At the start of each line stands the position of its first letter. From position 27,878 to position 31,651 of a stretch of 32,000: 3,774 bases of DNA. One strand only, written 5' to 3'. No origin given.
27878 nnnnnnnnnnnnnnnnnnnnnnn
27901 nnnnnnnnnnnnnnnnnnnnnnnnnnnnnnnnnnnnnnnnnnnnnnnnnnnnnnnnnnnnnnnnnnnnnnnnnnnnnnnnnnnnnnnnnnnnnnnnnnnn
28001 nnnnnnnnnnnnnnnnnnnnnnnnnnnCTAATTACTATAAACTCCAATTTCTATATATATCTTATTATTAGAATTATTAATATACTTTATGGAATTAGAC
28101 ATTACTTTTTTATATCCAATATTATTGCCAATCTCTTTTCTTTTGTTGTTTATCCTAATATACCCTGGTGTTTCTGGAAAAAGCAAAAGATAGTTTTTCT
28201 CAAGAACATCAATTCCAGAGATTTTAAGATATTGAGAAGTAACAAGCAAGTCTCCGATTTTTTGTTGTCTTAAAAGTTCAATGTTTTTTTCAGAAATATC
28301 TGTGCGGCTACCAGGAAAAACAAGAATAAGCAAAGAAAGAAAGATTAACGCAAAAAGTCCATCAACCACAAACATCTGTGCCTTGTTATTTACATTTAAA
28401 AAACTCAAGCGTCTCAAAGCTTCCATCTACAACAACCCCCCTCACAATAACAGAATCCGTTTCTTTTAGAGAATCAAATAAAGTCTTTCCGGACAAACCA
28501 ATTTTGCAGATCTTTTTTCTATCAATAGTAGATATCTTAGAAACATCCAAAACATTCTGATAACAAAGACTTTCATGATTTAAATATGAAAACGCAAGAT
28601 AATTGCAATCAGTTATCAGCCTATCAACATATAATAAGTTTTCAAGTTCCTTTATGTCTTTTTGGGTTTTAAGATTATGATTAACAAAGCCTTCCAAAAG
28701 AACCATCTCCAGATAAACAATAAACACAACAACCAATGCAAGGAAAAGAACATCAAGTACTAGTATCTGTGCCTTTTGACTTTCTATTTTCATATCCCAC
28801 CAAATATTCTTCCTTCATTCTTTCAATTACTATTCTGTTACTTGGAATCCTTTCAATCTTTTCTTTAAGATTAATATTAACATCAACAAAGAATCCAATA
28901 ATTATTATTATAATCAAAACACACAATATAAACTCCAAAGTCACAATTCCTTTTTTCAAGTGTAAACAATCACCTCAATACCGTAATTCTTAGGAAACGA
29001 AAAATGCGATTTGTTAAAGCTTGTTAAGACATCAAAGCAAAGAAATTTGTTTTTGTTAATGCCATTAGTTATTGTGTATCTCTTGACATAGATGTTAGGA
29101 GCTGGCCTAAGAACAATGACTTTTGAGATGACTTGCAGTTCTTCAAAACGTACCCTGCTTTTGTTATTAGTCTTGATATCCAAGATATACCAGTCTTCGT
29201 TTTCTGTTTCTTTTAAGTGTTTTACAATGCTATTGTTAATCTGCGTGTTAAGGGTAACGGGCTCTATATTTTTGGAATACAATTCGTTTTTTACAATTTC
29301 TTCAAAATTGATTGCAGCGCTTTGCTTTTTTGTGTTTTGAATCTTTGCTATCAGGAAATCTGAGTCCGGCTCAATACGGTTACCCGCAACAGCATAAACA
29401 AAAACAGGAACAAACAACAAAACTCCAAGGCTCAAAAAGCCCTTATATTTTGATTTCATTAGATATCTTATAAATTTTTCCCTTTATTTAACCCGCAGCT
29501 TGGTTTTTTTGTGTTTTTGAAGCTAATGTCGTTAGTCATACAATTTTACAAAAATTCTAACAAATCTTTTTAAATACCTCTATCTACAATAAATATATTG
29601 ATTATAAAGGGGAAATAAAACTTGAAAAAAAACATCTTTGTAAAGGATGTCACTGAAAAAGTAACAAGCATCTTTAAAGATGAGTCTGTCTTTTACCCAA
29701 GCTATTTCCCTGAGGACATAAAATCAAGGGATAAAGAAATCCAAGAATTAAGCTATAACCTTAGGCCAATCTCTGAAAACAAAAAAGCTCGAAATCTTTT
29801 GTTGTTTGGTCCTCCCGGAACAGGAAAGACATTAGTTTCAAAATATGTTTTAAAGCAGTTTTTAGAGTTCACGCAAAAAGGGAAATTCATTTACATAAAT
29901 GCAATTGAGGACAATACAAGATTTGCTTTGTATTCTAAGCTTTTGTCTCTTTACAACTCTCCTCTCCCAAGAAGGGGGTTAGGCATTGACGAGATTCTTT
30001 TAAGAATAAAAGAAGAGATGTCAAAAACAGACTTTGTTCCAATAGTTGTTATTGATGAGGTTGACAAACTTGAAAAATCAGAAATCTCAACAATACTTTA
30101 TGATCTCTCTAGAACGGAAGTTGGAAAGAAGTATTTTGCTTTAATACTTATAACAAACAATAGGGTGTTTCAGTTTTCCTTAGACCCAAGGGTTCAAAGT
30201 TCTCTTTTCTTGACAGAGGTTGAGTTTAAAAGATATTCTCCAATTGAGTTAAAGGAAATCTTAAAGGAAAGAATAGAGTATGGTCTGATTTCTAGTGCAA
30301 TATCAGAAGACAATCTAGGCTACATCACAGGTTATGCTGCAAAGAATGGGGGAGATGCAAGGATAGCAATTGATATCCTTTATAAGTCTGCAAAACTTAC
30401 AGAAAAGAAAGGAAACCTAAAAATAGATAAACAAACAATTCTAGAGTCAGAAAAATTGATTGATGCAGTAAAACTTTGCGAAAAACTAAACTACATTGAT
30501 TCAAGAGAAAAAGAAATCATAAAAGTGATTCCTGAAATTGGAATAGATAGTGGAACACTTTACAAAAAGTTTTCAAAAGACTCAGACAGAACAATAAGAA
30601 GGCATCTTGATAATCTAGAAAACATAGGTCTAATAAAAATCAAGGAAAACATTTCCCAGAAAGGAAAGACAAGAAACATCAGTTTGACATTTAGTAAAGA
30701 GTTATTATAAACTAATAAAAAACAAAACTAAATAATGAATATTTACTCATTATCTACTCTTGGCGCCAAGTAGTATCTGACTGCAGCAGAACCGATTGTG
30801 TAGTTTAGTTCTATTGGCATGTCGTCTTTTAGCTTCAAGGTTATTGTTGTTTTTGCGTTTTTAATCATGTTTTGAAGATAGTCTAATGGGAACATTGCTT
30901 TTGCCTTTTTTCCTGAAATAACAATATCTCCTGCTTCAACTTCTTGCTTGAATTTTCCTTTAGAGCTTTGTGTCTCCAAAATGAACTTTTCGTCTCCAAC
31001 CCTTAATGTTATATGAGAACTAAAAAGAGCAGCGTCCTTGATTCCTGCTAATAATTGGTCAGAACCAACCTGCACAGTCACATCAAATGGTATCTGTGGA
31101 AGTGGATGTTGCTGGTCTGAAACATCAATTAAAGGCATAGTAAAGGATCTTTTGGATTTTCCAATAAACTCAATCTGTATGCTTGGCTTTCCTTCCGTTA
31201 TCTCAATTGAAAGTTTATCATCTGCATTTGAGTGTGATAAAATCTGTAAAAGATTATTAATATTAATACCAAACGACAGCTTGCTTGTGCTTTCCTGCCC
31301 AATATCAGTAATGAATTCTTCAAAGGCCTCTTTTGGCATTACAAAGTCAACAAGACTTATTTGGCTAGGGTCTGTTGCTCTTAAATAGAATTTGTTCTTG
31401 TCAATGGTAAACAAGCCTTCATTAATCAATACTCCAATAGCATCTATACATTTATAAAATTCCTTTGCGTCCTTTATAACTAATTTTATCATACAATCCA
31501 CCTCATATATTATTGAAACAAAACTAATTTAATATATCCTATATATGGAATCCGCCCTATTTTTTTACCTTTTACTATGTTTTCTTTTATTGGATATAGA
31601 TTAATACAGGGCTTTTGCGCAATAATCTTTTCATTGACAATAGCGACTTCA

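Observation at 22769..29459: Bipartite type IV pilus-like system lacking a linked ATPase and prepilin peptidase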

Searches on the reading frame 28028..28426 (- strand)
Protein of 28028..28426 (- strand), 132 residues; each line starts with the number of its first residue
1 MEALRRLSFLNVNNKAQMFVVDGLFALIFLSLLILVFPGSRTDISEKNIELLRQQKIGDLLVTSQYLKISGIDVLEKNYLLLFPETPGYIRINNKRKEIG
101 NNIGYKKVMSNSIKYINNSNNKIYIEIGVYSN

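Call 6: search_protein_families(library=pfam, max_evalue=0.1, proteins=[window:28028-28426:-])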
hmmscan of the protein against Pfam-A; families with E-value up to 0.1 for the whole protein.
window:28028-28426:- (132 aa): 0 families

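Call 7: search_protein_families(library=ncbifam, max_evalue=0.1, proteins=[window:28028-28426:-])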
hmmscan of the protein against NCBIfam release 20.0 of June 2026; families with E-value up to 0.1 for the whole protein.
window:28028-28426:- (132 aa): 1 family
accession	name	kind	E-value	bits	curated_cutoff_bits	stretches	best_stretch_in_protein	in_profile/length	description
TIGR00890.1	2A0111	subfamily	0.011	14.7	374.85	1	8-68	148-209/377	oxalate/formate antiport family MFS transporter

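Call 43: search_protein_families(library=pfam, alignment_id=A3, max_evalue=0.05)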
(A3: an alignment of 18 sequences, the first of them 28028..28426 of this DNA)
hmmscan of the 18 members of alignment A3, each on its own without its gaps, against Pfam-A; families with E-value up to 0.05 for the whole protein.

A. member 1, window:28028-28426:- (132 aa): 0 families

B. families by the number of members that match (of 18 scanned): 6 families
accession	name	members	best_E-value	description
PF23743.1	Beta-prop_BBS7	1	0.0046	BBS7 beta-propeller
PF25680.1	Mom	1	0.013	Mom protein family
PF03588.20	Leu_Phe_trans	1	0.016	Leucyl/phenylalanyl-tRNA protein transferase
PF17659.7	RADX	1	0.029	RPA-related protein RADX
PF24838.2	8xMP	1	0.03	Octameric membrane protein family (8xMP)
PF02263.25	GBP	1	0.037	Guanylate-binding protein, N-terminal domain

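Call 60: search_protein_representatives(protein=window:28028-28426:-)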
Query: 132 residues. Proteins with E-value up to 0.001 (for the whole library): 13; up to 1e-10: 11; up to 1e-30: 1. The best 13 are listed.
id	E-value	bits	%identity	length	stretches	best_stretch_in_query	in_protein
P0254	3.7e-40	153.1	64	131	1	7-131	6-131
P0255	4.8e-21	91.5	48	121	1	12-130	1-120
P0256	1.1e-20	90.3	44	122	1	12-131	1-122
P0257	3.4e-18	82.2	45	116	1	14-129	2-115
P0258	3.4e-16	75.8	49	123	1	15-130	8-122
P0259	3.2e-15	72.6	45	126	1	14-130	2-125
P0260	5.4e-15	71.9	42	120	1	13-130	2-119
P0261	5.7e-15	71.8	39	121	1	12-130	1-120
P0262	6.1e-15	71.7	48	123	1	13-130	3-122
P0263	2.7e-14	69.7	44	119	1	13-130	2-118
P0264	2.7e-11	60.0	38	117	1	13-130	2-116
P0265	4.5e-10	56.0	45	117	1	14-130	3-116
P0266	5.8e-04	36.3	31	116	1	13-130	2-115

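Call 77: predict_structure(protein=window:28028-28426:-)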
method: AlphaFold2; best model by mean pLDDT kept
length: 132 residues; sequences in the alignment: 1
mean_pLDDT: 49.0   pTM: 0.24
mean pLDDT of the five models: 49.0, 48.7, 45.7, 41.3, 32.0
residues with pLDDT >= 90: 1; 70-90: 31; 50-70: 6; < 50: 94
segments of 3 or more residues with pLDDT < 50: 38-89, 91-132
pLDDT, mean of each block of 10 residues (from residue 1): 76 78 86 64 42 37 30 32 41 45 35 35 41 30
secondary structure, 60 per line:
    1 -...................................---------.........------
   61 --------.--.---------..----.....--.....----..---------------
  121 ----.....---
elements in order: H2-36 H46-54 E88-92 E95-99 E125-129

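Call 84: search_solved_structures(query=A6, max_evalue=1)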
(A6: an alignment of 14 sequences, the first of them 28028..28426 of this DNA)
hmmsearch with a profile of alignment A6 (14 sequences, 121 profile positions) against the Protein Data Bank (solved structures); distinct sequences matched with E-value up to 1: 1.
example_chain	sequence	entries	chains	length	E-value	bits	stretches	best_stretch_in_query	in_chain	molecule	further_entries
3icf_A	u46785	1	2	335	0.29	14.6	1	33-86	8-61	Serine/threonine-protein phosphatase T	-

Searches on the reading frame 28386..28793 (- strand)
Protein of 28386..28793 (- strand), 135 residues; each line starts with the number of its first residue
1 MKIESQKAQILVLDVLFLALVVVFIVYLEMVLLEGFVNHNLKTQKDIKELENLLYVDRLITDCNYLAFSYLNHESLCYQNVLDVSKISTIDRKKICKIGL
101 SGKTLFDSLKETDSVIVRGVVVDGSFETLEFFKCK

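Call 6: search_protein_families(library=pfam, max_evalue=0.1, proteins=[window:28386-28793:-])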
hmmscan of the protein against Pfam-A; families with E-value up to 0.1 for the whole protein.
window:28386-28793:- (135 aa): 0 families

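Call 7: search_protein_families(library=ncbifam, max_evalue=0.1, proteins=[window:28386-28793:-])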
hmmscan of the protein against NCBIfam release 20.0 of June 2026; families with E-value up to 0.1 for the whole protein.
window:28386-28793:- (135 aa): 2 families
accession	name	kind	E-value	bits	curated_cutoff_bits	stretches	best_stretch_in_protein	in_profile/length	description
NF011853.0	PRK15325.1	equivalog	0.0028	17.7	144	1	25-96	26-93/101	type III secretion system inner rod protein PrgJ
NF007558.0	PRK10179.1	equivalog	0.089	12.4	339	0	21-56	62-95/217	formate dehydrogenase-N subunit gamma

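Call 85: search_solved_structures(query=A7, max_evalue=1)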
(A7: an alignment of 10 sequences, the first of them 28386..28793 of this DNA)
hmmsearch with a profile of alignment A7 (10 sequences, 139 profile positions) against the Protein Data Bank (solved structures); distinct sequences matched with E-value up to 1: 12.
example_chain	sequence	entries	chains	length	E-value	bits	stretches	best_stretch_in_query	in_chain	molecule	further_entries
7lhe_A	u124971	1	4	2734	0.25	14.3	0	12-57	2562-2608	Inositol 1,4,5-trisphosphate receptor type 1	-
7lhf_A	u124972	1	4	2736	0.25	14.3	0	12-57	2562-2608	Inositol 1,4,5-trisphosphate receptor type 1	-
6mu1_A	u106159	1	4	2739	0.25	14.3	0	12-57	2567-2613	Inositol 1,4,5-trisphosphate receptor type 1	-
3jav_A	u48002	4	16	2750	0.25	14.3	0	12-57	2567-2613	Inositol 1,4,5-trisphosphate receptor type 1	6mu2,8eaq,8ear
12ad_A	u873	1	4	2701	0.27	14.1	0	12-57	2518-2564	Inositol 1,4,5-trisphosphate-gated calcium channel ITPR2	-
12ai_A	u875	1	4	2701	0.27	14.1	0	12-57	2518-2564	Inositol 1,4,5-trisphosphate-gated calcium channel ITPR2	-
6dqj_A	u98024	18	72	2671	0.35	13.8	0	12-57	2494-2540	Inositol 1,4,5-trisphosphate receptor type 3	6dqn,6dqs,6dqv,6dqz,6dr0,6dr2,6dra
6uqk_A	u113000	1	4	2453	0.35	13.8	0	12-57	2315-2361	inositol 1,4,5-triphosphate receptor, type 3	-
7t3p_A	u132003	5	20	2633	0.35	13.8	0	12-57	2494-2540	Inositol 1,4,5-trisphosphate receptor type 3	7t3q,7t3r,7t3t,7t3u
9ymz_A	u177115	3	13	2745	0.48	13.3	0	12-57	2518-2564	Inositol 1,4,5-trisphosphate-gated calcium channel ITPR2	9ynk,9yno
9ykk_A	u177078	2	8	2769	0.49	13.3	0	12-57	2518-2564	Inositol 1,4,5-trisphosphate-gated calcium channel ITPR2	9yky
9yli_A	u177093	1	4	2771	0.49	13.3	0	12-57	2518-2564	Inositol 1,4,5-trisphosphate-gated calcium channel ITPR2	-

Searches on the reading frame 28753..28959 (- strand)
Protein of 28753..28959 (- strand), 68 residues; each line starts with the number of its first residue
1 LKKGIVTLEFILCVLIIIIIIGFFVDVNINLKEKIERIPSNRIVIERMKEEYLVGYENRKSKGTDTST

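Call 6: search_protein_families(library=pfam, max_evalue=0.1, proteins=[window:28753-28959:-])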
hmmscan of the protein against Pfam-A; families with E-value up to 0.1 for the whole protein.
window:28753-28959:- (68 aa): 2 families
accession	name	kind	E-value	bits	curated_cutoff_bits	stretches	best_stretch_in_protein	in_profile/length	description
PF16964.10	TadF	-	0.0018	18.7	27.3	1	2-34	6-38/178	Putative tight adherence pilin protein F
PF11337.13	DUF3139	-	0.055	14.5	27.3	1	10-49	6-44/83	Protein of unknown function (DUF3139)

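Call 7: search_protein_families(library=ncbifam, max_evalue=0.1, proteins=[window:28753-28959:-])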
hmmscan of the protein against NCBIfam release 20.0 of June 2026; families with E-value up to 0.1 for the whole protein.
window:28753-28959:- (68 aa): 3 families
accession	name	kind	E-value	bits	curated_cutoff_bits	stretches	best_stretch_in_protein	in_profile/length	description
NF041013.1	T4P_ComGE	equivalog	0.003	17.6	49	1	2-50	3-51/83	competence type IV pilus minor pilin ComGE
NF046001.1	SecDF_plasm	equivalog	0.0058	14.7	500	1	5-48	12-55/878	protein translocase subunit SecDF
NF053670.1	bindosome_BasB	exception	0.018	15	230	1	6-59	6-60/129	bindosome assembly system protein BasB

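Call 42: search_protein_families(library=pfam, alignment_id=A2, max_evalue=0.05)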
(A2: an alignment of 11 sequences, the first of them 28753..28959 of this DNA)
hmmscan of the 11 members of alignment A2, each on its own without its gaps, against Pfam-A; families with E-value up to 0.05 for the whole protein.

A. member 1, window:28753-28959:- (68 aa): 1 family
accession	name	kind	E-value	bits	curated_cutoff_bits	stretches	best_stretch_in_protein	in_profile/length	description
PF16964.10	TadF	-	0.0018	18.7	27.3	1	2-34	6-38/178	Putative tight adherence pilin protein F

B. families by the number of members that match (of 11 scanned): 13 families
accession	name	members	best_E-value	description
PF04021.17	Class_IIIsignal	7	9.9e-07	Class III signal peptide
PF16964.10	TadF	2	0.0018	Putative tight adherence pilin protein F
PF11368.13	DUF3169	2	0.0057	Protein of unknown function (DUF3169)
PF13786.12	DUF4179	1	0.013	Domain of unknown function (DUF4179)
PF19592.4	DUF6097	1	0.017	Family of unknown function (DUF6097)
PF16982.10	Flp1_like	1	0.017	Putative Flagellin, Flp1-like, domain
PF01616.22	Orbi_NS3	1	0.019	Orbivirus NS3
PF25425.1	YfjL_N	1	0.022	YfjL-like, N-terminal domain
PF23291.1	KOW4_SPT5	1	0.025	Transcription elongation factor SPT5, fourth KOW domain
PF04182.18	B-block_TFIIIC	1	0.032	B-block binding subunit of TFIIIC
PF07047.17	OPA3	1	0.032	Optic atrophy 3 protein (OPA3)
PF11553.14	DUF3231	1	0.042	Protein of unknown function (DUF3231)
PF01917.21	Arch_flagellin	1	0.048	Archaebacterial flagellin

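Call 83: search_solved_structures(query=A2, max_evalue=1, show_alignments=1)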
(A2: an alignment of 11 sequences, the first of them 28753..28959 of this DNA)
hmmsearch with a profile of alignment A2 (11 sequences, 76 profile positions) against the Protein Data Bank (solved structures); distinct sequences matched with E-value up to 1: 10.
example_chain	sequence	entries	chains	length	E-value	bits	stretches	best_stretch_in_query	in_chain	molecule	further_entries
5yi0_B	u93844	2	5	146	0.068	16.5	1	18-67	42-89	Zinc transport transcriptional regulator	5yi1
5yhz_A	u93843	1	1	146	0.097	15.9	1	19-67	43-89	Zinc transport transcriptional regulator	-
5yhy_A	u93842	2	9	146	0.14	15.5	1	19-67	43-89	Zinc transport transcriptional regulator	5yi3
5yhx_A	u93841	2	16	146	0.14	15.5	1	19-67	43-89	Zinc transport transcriptional regulator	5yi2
6fi9_A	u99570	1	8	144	0.29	14.4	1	19-67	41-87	Transcriptional regulator ZitR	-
8j07_m2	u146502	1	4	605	0.59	13.4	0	28-68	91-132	Dynein axonemal intermediate chain 2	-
6gw3_D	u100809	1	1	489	0.61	13.4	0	31-63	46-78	3,5,7-trioxododecanoyl-CoA synthase,3,5,7-trioxododecanoyl-CoA synthase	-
9fqr_I6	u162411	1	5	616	0.64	13.3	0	28-67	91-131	Dynein intermediate chain 2, axonemal isoform X2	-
7suk_NA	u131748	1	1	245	0.72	13.2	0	37-69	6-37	U3 small nucleolar RNA-associated protein MPP10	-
2kel_A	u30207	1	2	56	0.78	13.1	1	22-63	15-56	Uncharacterized protein 56B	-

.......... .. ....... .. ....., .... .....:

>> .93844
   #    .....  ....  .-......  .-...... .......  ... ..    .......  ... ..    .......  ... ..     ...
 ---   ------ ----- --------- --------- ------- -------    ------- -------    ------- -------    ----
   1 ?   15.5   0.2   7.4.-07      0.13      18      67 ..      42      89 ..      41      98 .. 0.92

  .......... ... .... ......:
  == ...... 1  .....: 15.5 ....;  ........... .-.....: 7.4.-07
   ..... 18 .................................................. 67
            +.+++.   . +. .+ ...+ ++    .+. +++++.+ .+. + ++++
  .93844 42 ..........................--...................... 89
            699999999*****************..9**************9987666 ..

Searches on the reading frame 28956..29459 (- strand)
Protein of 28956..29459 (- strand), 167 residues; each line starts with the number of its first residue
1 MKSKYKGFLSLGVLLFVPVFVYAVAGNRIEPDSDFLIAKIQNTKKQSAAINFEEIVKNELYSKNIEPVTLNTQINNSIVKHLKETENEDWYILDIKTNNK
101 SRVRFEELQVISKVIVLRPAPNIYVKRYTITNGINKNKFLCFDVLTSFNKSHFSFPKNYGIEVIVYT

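Call 6: search_protein_families(library=pfam, max_evalue=0.1, proteins=[window:28956-29459:-])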
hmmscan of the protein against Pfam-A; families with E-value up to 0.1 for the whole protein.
window:28956-29459:- (167 aa): 0 families

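Call 7: search_protein_families(library=ncbifam, max_evalue=0.1, proteins=[window:28956-29459:-])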
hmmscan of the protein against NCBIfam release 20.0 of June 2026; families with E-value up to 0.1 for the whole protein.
window:28956-29459:- (167 aa): 0 families

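Call 86: search_solved_structures(query=A5, max_evalue=1)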
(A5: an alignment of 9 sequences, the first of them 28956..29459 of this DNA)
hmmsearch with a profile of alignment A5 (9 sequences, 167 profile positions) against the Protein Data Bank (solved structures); distinct sequences matched with E-value up to 1: 3.
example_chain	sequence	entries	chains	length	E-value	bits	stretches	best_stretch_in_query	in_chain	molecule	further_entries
4fyb_B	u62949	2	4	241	0.056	16.3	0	7-36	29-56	Thiol:disulfide interchange protein (DsbC)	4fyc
6sao_A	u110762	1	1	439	0.91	12.3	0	45-105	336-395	amylase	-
1eqt_A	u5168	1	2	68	0.93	12.3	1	116-147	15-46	T-CELL SPECIFIC RANTES PROTEIN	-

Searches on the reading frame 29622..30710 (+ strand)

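Call 9: search_protein_families(library=pfam, max_evalue=0.01, proteins=[window:29622-30710:+])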
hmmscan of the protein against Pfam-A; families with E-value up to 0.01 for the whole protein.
window:29622-30710:+ (362 aa): 17 families
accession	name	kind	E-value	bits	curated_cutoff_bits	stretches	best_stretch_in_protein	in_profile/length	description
PF22703.2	Cdc6_lid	-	2.6e-13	50.1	27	1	212-273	2-63/68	Cdc6 AAA+ ATPase-type lid domain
PF13401.12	AAA_22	-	6.8e-13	49.5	27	1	55-178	4-122/130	AAA domain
PF00004.35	AAA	-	4.1e-09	37.4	21.2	1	59-199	1-126/131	ATPase family associated with various cellular activities (AAA)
PF22606.2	Cdc6-ORC-like_ATPase_lid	-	4.8e-06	26.8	27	1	205-261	1-57/60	Cdc6/ORC-like, ATPase lid domain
PF13191.12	AAA_16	-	5.9e-06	27.3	32.6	1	36-107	5-82/167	AAA ATPase domain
PF01637.24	ATPase_2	-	1.5e-05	25.4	33.2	1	36-154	4-126/225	ATPase domain predominantly from Archaea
PF20720.3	nSTAND3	-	6.3e-05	23.2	27.2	1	54-100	15-59/155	Novel STAND NTPase 3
PF07728.20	AAA_5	-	0.00014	22.4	22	1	58-157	1-85/139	AAA domain (dynein-related subfamily)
PF13245.12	AAA_19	-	0.00033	21.3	25.1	1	53-163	8-115/134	AAA domain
PF24883.2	NPHP3_N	-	0.00037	21.1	24.8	1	53-100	19-66/164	Nephrocystin 3, N-terminal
PF05673.19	DUF815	-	0.00039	20.1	23.8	1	31-81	28-78/249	Protein of unknown function (DUF815)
PF14532.12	Sigma54_activ_2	-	0.00061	20.5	25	0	38-80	5-45/138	Sigma-54 interaction domain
PF13173.12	AAA_14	-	0.0018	18.7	27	0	57-151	3-75/129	AAA domain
PF07693.20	KAP_NTPase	-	0.0024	17.6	20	0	122-182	135-194/293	KAP family P-loop domain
PF00270.35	DEAD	-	0.0031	17.7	26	0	54-92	12-51/167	DEAD/DEAH box helicase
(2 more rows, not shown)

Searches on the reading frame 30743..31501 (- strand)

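Call 9: search_protein_families(library=pfam, max_evalue=0.01, proteins=[window:30743-31501:-])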
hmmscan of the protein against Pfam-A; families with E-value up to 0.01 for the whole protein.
window:30743-31501:- (252 aa): 4 families
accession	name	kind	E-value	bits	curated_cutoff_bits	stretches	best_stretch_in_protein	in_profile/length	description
PF00705.23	PCNA_N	-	9.1e-11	42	20.3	1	4-119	1-110/127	Proliferating cell nuclear antigen, N-terminal domain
PF02747.20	PCNA_C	-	2.7e-05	24.8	23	1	136-247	4-126/128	Proliferating cell nuclear antigen, C-terminal domain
PF02144.21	Rad1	-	0.00086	18.9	24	1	9-107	6-101/257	Repair protein Rad1/Rec1/Rad17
PF04005.17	Hus1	-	0.0059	16.2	27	1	6-167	4-154/288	Hus1-like protein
